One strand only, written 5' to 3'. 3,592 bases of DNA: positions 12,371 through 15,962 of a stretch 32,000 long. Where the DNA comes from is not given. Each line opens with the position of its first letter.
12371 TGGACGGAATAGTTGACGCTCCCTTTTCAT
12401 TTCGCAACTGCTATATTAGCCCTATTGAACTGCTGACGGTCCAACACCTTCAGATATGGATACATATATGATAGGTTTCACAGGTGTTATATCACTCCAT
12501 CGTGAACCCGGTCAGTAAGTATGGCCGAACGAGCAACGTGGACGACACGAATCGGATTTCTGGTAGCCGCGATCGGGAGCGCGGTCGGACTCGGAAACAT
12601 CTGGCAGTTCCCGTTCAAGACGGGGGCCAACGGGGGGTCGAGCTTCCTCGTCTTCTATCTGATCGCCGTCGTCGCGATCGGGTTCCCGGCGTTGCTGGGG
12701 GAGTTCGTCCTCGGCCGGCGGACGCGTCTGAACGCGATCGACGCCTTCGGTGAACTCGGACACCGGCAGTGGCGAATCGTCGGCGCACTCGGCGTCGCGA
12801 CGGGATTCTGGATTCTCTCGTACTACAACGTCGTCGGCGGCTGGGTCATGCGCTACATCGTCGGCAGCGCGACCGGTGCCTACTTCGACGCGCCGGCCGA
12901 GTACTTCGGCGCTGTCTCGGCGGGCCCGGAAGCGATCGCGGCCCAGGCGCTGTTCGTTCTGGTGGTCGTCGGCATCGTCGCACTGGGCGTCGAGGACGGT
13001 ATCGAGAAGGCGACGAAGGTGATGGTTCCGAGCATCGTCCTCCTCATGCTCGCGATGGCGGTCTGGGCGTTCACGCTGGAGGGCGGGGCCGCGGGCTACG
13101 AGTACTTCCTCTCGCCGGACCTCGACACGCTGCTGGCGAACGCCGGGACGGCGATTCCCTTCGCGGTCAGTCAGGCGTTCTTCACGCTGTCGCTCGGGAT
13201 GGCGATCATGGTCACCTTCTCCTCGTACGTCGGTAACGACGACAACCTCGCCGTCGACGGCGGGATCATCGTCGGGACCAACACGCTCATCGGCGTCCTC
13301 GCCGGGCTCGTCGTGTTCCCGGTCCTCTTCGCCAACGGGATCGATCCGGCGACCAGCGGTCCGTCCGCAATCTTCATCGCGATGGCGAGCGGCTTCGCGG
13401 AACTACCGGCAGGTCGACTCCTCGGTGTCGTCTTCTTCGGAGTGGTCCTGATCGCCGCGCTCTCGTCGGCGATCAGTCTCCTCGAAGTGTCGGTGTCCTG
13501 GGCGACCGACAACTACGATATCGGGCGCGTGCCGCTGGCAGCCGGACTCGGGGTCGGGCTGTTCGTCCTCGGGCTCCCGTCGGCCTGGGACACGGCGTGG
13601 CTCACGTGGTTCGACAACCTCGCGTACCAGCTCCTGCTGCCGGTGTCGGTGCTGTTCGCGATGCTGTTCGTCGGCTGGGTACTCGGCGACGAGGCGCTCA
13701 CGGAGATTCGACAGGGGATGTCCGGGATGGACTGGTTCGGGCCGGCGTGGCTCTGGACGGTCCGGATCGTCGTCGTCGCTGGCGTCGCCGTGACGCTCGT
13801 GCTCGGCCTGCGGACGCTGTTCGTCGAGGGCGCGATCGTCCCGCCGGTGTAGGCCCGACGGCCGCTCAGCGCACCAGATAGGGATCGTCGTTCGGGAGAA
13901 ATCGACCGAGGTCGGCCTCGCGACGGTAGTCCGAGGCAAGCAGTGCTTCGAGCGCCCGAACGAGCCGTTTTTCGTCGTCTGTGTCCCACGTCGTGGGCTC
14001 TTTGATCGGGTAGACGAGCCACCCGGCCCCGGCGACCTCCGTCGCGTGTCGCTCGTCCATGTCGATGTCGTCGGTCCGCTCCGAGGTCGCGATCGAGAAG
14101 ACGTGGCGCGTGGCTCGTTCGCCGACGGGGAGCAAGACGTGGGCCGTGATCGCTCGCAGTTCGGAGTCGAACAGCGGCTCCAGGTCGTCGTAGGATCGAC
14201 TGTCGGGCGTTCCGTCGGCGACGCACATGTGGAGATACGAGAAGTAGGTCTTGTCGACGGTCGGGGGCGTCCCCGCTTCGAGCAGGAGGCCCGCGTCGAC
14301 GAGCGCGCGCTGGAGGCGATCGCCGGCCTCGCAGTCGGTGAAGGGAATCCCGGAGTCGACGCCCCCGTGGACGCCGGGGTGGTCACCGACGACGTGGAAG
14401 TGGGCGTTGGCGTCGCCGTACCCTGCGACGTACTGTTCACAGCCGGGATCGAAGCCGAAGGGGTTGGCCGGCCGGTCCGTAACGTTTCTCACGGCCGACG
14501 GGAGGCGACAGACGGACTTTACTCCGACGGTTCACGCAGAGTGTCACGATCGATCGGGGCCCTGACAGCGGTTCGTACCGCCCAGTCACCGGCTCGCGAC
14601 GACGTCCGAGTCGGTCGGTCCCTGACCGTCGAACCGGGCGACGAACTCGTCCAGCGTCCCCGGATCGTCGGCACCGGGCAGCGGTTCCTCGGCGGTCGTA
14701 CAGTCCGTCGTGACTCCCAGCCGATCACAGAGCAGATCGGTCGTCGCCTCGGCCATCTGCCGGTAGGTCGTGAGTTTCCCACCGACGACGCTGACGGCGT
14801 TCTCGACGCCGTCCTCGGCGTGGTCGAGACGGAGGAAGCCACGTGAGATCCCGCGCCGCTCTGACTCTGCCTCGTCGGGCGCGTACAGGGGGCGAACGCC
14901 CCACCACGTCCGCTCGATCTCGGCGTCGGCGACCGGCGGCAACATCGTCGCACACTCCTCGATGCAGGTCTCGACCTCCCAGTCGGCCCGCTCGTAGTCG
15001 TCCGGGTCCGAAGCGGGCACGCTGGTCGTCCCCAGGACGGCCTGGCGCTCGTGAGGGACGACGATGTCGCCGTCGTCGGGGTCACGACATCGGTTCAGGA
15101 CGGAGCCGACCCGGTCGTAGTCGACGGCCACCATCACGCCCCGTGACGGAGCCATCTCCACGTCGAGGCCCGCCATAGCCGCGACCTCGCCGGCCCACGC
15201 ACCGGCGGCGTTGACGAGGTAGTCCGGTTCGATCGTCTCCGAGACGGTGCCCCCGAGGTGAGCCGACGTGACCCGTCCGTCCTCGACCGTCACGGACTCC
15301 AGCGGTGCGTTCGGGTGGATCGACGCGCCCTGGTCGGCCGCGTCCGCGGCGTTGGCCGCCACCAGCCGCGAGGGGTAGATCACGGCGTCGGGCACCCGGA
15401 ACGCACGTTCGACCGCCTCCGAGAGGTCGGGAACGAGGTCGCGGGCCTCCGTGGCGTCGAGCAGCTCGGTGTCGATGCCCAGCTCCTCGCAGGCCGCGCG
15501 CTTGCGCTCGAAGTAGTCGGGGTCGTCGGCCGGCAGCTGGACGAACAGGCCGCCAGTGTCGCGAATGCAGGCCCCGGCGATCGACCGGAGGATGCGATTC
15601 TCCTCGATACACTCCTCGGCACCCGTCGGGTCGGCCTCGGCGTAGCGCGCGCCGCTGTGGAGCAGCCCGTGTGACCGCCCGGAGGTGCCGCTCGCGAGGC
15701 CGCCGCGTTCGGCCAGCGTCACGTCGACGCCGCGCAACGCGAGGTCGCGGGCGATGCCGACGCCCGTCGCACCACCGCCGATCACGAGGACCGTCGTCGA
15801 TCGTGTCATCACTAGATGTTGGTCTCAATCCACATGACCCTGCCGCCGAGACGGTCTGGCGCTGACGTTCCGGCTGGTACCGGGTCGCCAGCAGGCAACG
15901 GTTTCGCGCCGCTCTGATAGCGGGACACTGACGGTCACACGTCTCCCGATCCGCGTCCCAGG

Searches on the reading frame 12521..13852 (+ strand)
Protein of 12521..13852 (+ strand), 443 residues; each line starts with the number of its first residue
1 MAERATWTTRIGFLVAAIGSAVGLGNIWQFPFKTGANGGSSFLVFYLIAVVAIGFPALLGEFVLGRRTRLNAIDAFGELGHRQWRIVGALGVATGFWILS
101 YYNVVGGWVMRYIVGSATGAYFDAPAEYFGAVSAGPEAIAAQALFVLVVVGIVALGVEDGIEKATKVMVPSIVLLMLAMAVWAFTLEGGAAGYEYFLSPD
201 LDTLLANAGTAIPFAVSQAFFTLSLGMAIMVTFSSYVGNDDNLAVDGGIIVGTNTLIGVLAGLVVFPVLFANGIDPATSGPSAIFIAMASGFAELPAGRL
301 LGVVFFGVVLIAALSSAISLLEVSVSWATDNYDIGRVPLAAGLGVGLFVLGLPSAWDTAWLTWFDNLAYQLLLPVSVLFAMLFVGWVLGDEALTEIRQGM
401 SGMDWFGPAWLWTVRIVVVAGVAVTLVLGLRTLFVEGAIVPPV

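Call 34: search_protein_families(library=pfam, proteins=[window:12521-13852:+], max_evalue=0.0001)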
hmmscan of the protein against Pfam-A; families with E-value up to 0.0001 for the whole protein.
window:12521-13852:+ (443 aa): 1 family
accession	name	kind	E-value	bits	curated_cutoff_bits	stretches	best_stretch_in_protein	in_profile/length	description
PF00209.24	SNF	-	2.9e-54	185.1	27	2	143-428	181-477/524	Sodium:neurotransmitter symporter family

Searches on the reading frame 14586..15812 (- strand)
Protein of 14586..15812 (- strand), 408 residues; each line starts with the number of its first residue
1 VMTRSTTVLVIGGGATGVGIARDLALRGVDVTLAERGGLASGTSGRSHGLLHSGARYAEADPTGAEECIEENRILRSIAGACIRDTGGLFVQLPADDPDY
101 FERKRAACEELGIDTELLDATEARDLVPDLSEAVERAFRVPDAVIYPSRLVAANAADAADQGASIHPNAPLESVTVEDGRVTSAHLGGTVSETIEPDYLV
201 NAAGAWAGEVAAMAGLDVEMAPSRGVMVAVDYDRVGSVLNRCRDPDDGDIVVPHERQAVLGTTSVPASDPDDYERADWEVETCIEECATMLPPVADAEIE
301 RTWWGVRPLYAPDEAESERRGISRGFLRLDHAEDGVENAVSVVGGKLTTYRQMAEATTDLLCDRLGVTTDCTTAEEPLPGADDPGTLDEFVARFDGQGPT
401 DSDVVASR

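Call 34: search_protein_families(library=pfam, proteins=[window:14586-15812:-], max_evalue=0.0001)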
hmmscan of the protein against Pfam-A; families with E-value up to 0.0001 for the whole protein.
window:14586-15812:- (408 aa): 3 families
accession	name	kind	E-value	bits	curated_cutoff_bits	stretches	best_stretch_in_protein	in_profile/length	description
PF01266.30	DAO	-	1.4e-57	196.2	27.9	1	8-320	2-322/353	FAD dependent oxidoreductase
PF01494.25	FAD_binding_3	-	6.1e-08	32.7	22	1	6-224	2-177/349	FAD binding domain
PF07992.20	Pyr_redox_2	-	5.3e-05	23.2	26.1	0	7-207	2-111/291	Pyridine nucleotide-disulphide oxidoreductase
